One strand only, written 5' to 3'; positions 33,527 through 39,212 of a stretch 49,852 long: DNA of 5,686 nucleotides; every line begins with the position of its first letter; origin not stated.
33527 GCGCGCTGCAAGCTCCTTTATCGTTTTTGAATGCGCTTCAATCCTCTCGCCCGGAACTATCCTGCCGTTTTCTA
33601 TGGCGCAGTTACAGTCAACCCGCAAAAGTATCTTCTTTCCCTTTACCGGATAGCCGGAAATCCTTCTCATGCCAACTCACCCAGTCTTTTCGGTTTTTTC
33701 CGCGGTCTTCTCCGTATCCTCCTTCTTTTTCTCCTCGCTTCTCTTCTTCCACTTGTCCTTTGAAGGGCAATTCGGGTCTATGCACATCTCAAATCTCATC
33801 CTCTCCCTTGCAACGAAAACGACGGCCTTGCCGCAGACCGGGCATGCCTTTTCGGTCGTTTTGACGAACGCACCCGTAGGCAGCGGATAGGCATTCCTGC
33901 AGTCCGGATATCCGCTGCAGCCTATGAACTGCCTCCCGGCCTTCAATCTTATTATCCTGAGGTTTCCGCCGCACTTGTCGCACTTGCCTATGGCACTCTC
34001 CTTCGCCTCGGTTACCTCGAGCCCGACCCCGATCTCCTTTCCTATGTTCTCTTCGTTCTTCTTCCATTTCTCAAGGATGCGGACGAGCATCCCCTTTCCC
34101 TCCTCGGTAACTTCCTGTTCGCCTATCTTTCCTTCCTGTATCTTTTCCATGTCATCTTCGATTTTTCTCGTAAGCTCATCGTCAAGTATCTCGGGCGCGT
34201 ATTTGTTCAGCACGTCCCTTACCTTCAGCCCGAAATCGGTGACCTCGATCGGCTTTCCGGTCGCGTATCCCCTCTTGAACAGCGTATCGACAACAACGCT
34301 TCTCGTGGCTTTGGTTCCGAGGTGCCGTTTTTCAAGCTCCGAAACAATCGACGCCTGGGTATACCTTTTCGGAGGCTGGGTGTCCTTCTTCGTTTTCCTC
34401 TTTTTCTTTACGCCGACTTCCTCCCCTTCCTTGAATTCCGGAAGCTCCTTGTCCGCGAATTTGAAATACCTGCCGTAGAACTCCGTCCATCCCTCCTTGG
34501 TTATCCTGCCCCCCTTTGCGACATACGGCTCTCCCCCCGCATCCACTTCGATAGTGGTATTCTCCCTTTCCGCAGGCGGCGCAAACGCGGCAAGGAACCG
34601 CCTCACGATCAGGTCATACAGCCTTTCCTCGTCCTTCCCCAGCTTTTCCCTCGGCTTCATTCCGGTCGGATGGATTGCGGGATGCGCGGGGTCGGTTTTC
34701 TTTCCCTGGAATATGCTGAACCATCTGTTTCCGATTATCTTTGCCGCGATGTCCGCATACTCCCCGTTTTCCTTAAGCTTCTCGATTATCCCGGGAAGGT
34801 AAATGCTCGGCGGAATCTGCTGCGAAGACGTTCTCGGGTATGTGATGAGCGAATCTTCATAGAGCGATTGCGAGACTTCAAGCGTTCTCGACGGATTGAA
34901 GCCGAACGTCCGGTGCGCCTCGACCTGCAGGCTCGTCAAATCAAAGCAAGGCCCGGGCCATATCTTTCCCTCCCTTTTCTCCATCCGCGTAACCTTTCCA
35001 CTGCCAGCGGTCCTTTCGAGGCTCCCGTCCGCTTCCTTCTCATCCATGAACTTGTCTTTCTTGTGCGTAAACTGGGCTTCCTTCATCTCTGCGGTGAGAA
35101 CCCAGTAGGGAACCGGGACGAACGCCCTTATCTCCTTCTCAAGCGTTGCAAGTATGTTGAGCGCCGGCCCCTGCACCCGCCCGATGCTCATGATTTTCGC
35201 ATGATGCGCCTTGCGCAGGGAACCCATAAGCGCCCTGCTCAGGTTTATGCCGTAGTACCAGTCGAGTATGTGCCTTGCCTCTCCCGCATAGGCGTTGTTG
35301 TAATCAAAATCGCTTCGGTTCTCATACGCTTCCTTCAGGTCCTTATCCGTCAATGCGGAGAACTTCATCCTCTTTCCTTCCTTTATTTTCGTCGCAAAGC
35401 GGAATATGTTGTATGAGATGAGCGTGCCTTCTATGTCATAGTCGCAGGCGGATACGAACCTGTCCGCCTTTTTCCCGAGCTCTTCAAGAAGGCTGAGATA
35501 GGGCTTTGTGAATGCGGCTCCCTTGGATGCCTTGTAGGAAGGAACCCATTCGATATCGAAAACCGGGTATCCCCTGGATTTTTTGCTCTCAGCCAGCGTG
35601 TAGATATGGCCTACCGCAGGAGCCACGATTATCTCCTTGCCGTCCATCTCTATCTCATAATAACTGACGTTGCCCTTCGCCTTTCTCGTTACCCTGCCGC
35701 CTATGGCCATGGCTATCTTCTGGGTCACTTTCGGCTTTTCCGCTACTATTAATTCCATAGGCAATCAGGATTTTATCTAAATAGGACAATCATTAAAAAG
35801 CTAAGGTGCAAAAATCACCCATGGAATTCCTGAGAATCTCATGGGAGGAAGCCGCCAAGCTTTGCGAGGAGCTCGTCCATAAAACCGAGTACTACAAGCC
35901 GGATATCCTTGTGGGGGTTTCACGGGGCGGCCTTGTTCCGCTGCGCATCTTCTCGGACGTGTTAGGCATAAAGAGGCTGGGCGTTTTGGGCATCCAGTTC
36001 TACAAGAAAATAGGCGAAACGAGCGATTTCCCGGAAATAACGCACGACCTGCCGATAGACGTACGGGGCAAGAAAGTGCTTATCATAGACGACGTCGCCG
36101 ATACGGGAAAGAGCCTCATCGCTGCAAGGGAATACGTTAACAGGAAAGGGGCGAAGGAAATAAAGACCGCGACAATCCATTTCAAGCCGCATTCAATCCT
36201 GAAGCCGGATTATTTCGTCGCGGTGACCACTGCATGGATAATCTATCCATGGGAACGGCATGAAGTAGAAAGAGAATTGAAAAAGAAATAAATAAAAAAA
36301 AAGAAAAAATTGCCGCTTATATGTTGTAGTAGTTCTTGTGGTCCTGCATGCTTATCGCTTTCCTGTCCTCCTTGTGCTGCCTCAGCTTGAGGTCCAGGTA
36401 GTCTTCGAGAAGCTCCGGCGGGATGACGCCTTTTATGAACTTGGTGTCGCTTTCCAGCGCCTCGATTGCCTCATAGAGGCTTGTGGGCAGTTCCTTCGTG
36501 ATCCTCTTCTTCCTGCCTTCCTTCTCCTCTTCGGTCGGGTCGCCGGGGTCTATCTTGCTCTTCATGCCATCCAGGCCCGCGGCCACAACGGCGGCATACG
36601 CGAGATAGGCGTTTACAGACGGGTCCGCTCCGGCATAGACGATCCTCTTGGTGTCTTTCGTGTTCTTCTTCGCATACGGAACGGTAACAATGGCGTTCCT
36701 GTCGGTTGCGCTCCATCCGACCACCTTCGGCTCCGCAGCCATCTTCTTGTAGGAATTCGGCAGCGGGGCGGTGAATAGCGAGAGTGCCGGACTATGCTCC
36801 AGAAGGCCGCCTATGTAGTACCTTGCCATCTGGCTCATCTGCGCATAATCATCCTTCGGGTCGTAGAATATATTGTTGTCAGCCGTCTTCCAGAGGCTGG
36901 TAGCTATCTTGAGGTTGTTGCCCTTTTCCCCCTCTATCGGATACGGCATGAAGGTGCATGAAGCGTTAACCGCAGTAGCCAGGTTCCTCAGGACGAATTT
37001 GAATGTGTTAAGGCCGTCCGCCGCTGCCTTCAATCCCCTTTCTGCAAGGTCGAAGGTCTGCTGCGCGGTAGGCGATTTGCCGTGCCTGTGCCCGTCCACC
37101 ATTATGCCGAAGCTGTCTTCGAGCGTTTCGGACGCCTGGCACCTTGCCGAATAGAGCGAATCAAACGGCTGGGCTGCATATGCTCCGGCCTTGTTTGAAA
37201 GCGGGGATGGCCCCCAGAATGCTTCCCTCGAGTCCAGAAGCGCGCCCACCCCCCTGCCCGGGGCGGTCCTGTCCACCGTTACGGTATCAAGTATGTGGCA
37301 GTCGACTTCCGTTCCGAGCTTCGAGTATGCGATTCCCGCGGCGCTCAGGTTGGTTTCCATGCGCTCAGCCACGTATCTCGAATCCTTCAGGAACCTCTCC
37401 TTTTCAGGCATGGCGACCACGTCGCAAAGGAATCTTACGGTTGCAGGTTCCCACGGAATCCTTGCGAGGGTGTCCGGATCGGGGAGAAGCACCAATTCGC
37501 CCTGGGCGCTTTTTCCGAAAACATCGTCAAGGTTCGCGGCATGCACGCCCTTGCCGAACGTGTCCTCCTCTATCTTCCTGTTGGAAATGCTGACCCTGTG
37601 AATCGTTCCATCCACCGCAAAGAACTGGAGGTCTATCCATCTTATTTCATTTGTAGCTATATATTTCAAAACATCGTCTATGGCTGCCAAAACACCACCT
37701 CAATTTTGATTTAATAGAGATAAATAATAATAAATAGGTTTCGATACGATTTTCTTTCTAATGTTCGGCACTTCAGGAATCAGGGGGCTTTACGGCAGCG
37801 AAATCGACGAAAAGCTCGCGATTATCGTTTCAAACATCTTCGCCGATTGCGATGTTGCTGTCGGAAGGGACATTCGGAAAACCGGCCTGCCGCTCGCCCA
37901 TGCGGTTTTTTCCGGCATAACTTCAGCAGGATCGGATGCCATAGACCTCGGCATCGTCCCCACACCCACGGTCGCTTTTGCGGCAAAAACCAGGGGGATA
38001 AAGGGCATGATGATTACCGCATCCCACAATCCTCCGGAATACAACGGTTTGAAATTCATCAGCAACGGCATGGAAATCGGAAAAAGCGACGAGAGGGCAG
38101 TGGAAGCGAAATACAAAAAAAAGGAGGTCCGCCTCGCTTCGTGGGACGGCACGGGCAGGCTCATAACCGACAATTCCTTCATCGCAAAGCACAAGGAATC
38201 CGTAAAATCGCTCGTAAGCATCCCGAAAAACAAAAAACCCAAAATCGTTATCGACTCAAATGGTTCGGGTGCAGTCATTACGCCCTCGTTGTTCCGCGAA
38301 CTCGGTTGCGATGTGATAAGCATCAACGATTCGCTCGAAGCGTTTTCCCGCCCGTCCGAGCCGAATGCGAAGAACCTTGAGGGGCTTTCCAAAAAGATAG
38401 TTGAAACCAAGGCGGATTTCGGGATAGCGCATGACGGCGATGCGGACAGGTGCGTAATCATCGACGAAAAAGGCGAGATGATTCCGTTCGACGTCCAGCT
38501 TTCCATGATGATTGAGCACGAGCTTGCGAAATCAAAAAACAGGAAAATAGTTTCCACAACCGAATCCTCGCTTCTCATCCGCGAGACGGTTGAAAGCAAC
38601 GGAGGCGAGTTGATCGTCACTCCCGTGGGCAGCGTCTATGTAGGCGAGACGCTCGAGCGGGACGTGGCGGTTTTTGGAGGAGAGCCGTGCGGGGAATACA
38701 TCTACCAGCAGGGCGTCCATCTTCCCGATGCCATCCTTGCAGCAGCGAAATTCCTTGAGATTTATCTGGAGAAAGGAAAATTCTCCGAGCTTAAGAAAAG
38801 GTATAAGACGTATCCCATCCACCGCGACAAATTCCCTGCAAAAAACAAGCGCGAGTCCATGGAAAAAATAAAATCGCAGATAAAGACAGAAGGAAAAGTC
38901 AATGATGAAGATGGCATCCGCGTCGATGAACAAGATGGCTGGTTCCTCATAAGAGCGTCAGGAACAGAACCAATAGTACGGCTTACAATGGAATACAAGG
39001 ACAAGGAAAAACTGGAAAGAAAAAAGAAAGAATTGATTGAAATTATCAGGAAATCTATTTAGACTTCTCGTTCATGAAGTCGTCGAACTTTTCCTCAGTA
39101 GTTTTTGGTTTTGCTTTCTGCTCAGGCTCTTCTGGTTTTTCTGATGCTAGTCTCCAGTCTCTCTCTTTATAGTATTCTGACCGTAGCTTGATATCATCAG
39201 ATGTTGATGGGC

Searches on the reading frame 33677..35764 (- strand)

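Call 92: search_protein_families(library=pfam, proteins=[window:33677-35764:-], max_evalue=0.00001)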
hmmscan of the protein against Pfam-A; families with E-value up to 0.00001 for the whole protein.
window:33677-35764:- (695 aa): 3 families
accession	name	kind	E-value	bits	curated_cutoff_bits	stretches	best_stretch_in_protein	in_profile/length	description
PF01131.25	Topoisom_bac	-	6.3e-115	384.9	35.1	1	154-553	3-410/411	DNA topoisomerase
PF01396.24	Zn_ribbon_Top1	-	3e-11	43.4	32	1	593-629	2-37/39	Topoisomerase DNA binding C4 zinc finger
PF01751.28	Toprim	-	4.4e-09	36.8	23.1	1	4-137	1-95/96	Toprim domain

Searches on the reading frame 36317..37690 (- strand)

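Call 92: search_protein_families(library=pfam, proteins=[window:36317-37690:-], max_evalue=0.00001)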
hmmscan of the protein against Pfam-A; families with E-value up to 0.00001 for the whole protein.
window:36317-37690:- (457 aa): 2 families
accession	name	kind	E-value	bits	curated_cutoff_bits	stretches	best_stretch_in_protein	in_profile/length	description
PF00120.29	Gln-synt_C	-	1.4e-65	222.1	24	1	103-454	3-344/344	Glutamine synthetase, catalytic domain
PF03951.24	Gln-synt_N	-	1.5e-08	34.6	33.4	1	16-92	2-80/82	Glutamine synthetase, beta-Grasp domain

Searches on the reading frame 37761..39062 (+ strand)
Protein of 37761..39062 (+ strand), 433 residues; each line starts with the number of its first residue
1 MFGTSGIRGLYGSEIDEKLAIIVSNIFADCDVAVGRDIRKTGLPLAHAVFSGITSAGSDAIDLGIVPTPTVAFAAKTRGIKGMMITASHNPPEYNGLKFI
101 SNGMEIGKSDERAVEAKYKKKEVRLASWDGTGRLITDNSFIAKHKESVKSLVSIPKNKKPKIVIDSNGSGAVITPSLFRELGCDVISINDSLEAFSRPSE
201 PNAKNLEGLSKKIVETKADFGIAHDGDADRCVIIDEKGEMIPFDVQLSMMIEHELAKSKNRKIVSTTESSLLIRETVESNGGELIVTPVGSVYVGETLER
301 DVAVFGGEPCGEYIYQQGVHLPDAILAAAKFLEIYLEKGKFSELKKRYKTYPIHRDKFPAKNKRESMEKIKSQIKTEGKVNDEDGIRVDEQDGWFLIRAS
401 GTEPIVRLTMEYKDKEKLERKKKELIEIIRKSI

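Call 92: search_protein_families(library=pfam, proteins=[window:37761-39062:+], max_evalue=0.00001)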
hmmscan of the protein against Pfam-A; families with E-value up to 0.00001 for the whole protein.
window:37761-39062:+ (433 aa): 4 families
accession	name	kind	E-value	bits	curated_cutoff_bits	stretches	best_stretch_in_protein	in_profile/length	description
PF02878.22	PGM_PMM_I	-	1.7e-31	109.2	22.5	1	2-122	4-135/138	Phosphoglucomutase/phosphomannomutase, alpha/beta/alpha domain I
PF02879.22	PGM_PMM_II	-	4.4e-17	62.9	29.3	1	144-238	7-103/103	Phosphoglucomutase/phosphomannomutase, alpha/beta/alpha domain II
PF02880.22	PGM_PMM_III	-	4.8e-17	62.6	20.7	1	250-350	8-114/115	Phosphoglucomutase/phosphomannomutase, alpha/beta/alpha domain III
PF00408.26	PGM_PMM_IV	-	2.9e-11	43.7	23.1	1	367-427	15-67/68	Phosphoglucomutase/phosphomannomutase, C-terminal domain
